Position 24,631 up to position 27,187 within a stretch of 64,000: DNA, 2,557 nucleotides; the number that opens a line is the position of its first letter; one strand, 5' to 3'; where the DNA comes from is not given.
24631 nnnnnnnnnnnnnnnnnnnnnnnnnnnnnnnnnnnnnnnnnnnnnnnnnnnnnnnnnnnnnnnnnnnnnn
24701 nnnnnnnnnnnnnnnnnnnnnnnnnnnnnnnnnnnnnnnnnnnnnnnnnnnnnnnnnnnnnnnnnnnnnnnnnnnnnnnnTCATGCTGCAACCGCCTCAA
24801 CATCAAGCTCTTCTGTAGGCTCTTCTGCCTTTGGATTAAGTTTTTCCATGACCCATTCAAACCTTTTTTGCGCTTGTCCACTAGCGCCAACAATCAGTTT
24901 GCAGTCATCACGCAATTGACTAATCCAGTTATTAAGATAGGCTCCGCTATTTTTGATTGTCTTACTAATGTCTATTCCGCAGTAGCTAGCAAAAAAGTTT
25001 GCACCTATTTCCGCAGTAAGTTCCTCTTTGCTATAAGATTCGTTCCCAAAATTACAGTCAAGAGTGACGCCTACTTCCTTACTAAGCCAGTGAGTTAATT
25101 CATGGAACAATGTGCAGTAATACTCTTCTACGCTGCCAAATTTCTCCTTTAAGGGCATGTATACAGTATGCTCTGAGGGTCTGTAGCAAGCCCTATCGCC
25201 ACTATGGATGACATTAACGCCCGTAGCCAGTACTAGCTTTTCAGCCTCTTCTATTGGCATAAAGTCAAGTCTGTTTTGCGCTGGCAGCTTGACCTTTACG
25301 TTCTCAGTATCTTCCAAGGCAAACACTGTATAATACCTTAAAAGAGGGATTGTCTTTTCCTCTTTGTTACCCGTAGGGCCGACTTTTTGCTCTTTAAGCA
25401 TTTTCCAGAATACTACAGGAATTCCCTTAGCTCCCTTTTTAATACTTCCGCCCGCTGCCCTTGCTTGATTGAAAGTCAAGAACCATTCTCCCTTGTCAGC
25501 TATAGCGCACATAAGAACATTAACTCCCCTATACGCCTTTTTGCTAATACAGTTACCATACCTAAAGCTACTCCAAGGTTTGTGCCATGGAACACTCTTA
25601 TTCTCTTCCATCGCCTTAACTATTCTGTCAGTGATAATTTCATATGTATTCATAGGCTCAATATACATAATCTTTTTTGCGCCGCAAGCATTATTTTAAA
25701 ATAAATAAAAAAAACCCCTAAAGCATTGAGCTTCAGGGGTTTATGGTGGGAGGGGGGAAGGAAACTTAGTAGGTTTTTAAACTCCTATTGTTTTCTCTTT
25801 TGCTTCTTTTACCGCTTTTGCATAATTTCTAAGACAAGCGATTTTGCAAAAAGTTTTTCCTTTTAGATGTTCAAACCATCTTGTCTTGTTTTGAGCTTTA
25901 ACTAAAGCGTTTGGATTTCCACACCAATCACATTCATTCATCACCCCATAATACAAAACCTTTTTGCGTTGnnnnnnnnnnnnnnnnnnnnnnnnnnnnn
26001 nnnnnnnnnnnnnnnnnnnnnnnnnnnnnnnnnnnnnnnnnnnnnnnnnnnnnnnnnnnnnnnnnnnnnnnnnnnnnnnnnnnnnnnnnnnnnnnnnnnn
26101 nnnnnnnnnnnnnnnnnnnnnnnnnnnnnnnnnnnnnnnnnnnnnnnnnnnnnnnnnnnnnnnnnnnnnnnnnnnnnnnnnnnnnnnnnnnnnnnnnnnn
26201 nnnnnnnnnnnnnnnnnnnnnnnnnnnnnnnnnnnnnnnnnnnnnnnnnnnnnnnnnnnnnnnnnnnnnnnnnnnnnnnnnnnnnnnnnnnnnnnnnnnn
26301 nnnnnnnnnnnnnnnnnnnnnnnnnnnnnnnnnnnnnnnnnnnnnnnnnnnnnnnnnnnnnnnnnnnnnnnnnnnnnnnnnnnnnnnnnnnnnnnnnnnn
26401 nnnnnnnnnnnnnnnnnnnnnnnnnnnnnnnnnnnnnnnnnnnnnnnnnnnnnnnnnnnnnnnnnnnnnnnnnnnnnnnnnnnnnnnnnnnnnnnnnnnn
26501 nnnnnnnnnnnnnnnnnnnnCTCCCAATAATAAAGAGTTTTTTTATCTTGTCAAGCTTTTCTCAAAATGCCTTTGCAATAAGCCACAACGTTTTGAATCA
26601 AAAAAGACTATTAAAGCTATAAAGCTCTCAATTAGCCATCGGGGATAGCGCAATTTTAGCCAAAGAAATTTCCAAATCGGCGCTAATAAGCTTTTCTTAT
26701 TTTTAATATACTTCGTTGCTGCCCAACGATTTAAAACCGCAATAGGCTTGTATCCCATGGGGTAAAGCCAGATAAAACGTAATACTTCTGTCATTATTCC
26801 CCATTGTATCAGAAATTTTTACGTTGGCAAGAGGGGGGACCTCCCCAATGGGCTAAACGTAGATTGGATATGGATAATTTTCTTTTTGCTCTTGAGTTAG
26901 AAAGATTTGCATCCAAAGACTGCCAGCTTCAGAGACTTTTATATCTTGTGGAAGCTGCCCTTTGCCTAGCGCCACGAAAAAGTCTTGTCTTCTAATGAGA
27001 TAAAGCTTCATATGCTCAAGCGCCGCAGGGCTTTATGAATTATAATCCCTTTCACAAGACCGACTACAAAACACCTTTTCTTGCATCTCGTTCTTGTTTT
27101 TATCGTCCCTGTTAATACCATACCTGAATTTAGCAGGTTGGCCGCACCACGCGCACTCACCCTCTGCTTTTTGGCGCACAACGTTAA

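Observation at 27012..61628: Conserved ~22-nt intercistronic stem-loop (ISL) repeated about 25 times at gene junctions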

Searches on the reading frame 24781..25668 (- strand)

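Call 56: search_protein_families(library=pfam, proteins=[window:24781-25668:-], max_evalue=0.01)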
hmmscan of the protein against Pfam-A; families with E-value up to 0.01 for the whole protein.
window:24781-25668:- (295 aa): 2 families
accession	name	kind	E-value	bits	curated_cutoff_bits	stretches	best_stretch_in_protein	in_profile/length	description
PF18818.7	MPTase-PolyVal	-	1.5e-30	106.3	27.5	1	140-263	1-124/126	Zincin-like metallopeptidase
PF08401.16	ArdcN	-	4.9e-27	95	22.6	1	7-116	2-123/123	N-terminal domain of anti-restriction factor ArdC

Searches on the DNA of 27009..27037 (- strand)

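Call 49: search_rna_families(sources=[L006, L009, L014, L028, L025, L039, L042, L058, L018, L032, L053, L060, L010, L097, L103, L005, L059, L066, L115, L111], threshold=gathering)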
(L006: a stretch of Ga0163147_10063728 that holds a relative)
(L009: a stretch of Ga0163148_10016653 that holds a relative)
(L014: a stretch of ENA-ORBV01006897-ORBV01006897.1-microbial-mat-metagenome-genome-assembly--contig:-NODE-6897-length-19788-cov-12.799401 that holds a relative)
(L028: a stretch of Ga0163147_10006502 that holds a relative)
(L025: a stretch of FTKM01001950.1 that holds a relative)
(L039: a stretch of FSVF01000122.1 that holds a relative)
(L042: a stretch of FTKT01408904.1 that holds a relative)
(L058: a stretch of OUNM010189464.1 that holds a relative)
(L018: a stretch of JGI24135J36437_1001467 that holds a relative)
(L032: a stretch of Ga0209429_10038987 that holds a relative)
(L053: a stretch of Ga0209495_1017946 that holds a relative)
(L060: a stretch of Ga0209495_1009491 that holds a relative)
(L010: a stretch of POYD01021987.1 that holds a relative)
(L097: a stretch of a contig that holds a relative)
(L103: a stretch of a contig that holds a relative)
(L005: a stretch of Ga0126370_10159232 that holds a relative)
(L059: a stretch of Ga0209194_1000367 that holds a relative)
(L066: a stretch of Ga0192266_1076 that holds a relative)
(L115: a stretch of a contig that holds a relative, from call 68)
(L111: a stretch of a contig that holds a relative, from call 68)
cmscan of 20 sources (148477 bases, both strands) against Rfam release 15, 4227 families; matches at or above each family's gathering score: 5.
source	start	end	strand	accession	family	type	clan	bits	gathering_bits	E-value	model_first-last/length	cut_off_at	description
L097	774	1166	+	RF02541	LSU_rRNA_bacteria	Gene; rRNA;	CL00112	307.2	50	9.1e-97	1-449/2925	3'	Bacterial large subunit ribosomal RNA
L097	194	267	+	RF00005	tRNA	Gene; tRNA;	CL00001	73.8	29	6.6e-14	1-71/71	no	tRNA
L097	275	347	+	RF00005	tRNA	Gene; tRNA;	CL00001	67.8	29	2.9e-12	1-71/71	no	tRNA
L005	1471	1544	-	RF00005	tRNA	Gene; tRNA;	CL00001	66.3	29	7.8e-12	1-71/71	no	tRNA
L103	3905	3991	+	RF00005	tRNA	Gene; tRNA;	CL00001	60.4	29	3.2e-10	1-71/71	no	tRNA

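Call 66: build_rna_model(alignment_id=A1, structure=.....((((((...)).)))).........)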
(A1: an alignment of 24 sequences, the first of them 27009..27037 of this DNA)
Model R1 built from alignment A1 (24 sequences, 30 columns); structure: as given.
model positions 29; base pairs 6; branch points 0; effective number of sequences 24; information 0.803 bits per position. Calibrated on 0.2 Mb of random sequence (short: E-values are rough).
structure used (alignment columns):
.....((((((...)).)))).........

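Call 67: search_with_rna_model(model_id=R1, source=window, filters=off, max_evalue=10)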
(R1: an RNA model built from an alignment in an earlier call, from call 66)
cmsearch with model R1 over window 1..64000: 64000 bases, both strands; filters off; matches with E-value up to 10: 43.
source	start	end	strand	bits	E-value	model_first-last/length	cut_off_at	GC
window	45806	45834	-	38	9.1e-10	1-29/29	no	0.55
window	46032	46060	-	38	9.1e-10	1-29/29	no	0.55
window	27009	27037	-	35.4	6.6e-09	1-29/29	no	0.55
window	52372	52400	-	32.8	5e-08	1-29/29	no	0.59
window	35252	35280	-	32.5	6.1e-08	1-29/29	no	0.55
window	51406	51434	-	29.9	4.4e-07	1-29/29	no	0.55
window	40312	40340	-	29.9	4.4e-07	1-29/29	no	0.48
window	30613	30641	+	29.7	5.1e-07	1-29/29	no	0.41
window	51869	51897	-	29.2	7.5e-07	1-29/29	no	0.59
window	44274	44302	-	29.1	8.5e-07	1-29/29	no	0.55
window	29360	29388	-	28.9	9.8e-07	1-29/29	no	0.52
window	48783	48811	-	28.6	1.2e-06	1-29/29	no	0.52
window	38295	38323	-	28.3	1.6e-06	1-29/29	no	0.48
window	38109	38137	-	27.3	3.3e-06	1-29/29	no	0.48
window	37579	37607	-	27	4.1e-06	1-29/29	no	0.52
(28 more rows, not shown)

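Call 68: search_with_rna_model(model_id=R1, sources=[L001, L002, L003, L004, L007, L010, L011, L013, L021, L022, L024, L025, L039, L042, L043, L047, L050, L059, L066, L077, L079, L089, L103, L111, L115, L122, L123, L030, L081, L083, L085, L101, L036, L052, L073, L062, L094, L053, L019, L029], max_evalue=0.01)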
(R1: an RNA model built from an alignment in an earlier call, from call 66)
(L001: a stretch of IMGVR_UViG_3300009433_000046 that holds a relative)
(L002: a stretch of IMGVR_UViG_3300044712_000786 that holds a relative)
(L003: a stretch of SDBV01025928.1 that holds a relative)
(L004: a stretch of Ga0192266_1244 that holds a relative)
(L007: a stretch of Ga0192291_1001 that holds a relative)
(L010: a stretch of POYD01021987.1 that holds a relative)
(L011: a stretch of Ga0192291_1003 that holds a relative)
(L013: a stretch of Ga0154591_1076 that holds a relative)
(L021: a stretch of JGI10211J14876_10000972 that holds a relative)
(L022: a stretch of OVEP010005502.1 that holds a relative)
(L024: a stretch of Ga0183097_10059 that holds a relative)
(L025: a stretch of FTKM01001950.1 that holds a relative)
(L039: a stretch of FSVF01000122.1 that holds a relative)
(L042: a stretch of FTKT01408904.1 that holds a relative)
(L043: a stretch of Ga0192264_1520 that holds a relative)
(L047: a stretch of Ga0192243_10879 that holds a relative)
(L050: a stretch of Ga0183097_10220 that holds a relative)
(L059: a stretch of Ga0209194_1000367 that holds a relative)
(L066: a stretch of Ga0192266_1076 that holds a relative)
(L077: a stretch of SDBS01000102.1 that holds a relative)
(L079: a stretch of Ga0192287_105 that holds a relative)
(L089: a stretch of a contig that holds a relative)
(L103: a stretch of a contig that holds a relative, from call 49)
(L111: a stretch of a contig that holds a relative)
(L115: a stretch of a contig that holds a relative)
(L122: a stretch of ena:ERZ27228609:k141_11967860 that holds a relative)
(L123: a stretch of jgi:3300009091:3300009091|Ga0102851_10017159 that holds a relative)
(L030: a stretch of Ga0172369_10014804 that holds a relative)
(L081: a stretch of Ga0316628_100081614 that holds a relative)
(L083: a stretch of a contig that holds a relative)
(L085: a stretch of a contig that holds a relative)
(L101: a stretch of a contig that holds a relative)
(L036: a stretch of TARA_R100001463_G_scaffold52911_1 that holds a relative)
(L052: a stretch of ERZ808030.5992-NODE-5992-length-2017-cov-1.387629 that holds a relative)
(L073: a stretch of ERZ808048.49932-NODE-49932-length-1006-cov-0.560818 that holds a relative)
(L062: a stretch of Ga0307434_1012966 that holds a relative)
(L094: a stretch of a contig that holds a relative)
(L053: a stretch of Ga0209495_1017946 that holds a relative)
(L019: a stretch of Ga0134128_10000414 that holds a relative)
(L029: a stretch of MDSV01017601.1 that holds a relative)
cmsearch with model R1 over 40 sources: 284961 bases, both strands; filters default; matches with E-value up to 0.01: 49.
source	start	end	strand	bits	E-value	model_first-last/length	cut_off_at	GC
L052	1497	1525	-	32.4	2.9e-07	1-29/29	no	0.55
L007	1967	1995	+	31.8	4.8e-07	1-29/29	no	0.52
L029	7676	7704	-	31.5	5.7e-07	1-29/29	no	0.48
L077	3047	3075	-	31.2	7.4e-07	1-29/29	no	0.55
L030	4544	4572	+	30.3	1.5e-06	1-29/29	no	0.59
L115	2157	2185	-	29.9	2e-06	1-29/29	no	0.52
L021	9831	9859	+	29.8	2.2e-06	1-29/29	no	0.55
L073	798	826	-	29.8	2.2e-06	1-29/29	no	0.62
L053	3041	3069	+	29.7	2.4e-06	1-29/29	no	0.52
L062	1708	1736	+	28.8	4.5e-06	1-29/29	no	0.48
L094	1935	1963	-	28.8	4.5e-06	1-29/29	no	0.48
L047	3364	3392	+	28.1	7.9e-06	1-29/29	no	0.66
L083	3825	3853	-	28.1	8e-06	1-29/29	no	0.52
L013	1940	1968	-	28.1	8.3e-06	1-29/29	no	0.59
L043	955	983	-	27.8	9.9e-06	1-29/29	no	0.55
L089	938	966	+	27.8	9.9e-06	1-29/29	no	0.55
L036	1664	1692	+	27.8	1e-05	1-29/29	no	0.69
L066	5785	5813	+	27.6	1.2e-05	1-29/29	no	0.55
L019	3642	3670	+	27.3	1.5e-05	1-29/29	no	0.52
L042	8194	8222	-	27.1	1.7e-05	1-29/29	no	0.69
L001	4889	4917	+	27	1.9e-05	1-29/29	no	0.72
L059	1315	1343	-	27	1.9e-05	1-29/29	no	0.72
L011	5370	5398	-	26.9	2e-05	1-29/29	no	0.55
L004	5238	5266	+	26.7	2.3e-05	1-29/29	no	0.66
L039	1517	1545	-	26.5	2.8e-05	1-29/29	no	0.62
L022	341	369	+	26.3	3.2e-05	1-29/29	no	0.55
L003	4759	4787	-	26.3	3.3e-05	1-29/29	no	0.59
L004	5197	5225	+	26.2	3.5e-05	1-29/29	no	0.45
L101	149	177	-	25.2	7.2e-05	1-29/29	no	0.69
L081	3264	3292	+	25.1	7.9e-05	1-29/29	no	0.59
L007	2931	2959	+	25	8.9e-05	1-29/29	no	0.55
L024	3036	3064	+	24.7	0.00011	1-29/29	no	0.62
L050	145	173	-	24.7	0.00011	1-29/29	no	0.62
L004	6961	6989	-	23.1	0.00036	1-29/29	no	0.69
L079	1755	1783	-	23.1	0.00036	1-29/29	no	0.69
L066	11375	11403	+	23.1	0.00038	1-29/29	no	0.62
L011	1028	1056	-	22.4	0.00066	1-29/29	no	0.52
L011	5965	5993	-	22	0.0009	1-29/29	no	0.48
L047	8393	8421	-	21.8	0.00099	1-29/29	no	0.41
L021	10360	10388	+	21.8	0.001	1-29/29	no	0.45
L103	3750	3778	+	21.5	0.0013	1-29/29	no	0.59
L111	942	970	+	21.4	0.0014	1-29/29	no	0.66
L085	5396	5424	+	21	0.0018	1-29/29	no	0.66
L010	134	162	-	20.5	0.0027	1-29/29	no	0.66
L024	1584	1612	+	20.3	0.0031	1-29/29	no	0.66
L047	3322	3350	+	20.3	0.0034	1-29/29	no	0.69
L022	268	296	+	19.8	0.0047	1-29/29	no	0.62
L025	5613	5641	+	19.2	0.0076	1-29/29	no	0.62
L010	937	965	+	19.1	0.0084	1-29/29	no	0.72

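Call 70: search_with_rna_model(model_id=R1, source=L245, filters=off, max_evalue=1)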
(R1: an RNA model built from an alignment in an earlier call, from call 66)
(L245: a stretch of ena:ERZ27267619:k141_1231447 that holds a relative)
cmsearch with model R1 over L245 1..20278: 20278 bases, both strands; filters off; matches with E-value up to 1: 5.
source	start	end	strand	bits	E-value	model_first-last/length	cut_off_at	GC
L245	887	915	+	28.4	4.4e-07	1-29/29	no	0.45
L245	17002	17030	+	26.9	1.4e-06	1-29/29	no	0.55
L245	12026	12054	+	25.6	3.8e-06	1-29/29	no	0.41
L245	16974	17001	+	17.5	0.002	1-29/29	no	0.39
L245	19702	19742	-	13.9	0.031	1-29/29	no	0.49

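Call 96: search_with_rna_model(model_id=R1, sources=[L360, L314, L352, L364, L353, L308, L317, L252, L251, L261], max_evalue=1, filters=off)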
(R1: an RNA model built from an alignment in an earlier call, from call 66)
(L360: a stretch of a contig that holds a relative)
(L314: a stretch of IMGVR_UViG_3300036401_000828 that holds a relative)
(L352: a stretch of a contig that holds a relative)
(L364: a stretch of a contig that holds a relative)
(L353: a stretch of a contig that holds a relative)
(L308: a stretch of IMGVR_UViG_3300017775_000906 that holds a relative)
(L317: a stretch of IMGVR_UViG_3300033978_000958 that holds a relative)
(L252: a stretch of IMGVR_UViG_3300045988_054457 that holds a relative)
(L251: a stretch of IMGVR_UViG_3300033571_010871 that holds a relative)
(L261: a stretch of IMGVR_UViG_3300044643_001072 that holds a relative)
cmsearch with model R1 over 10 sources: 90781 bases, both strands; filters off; matches with E-value up to 1: 7.
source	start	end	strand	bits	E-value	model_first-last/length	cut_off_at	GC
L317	4837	4865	-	27.7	3.4e-06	1-29/29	no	0.69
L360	7483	7511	+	19.8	0.0015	1-29/29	no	0.38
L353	567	595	-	15.6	0.037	1-29/29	no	0.69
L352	9482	9522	-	14.4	0.098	1-29/29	no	0.61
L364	11581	11609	+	14.3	0.11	1-29/29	no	0.66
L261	1208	1236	+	13.5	0.19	1-29/29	no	0.62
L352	4928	4956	-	11.6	0.81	1-29/29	no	0.45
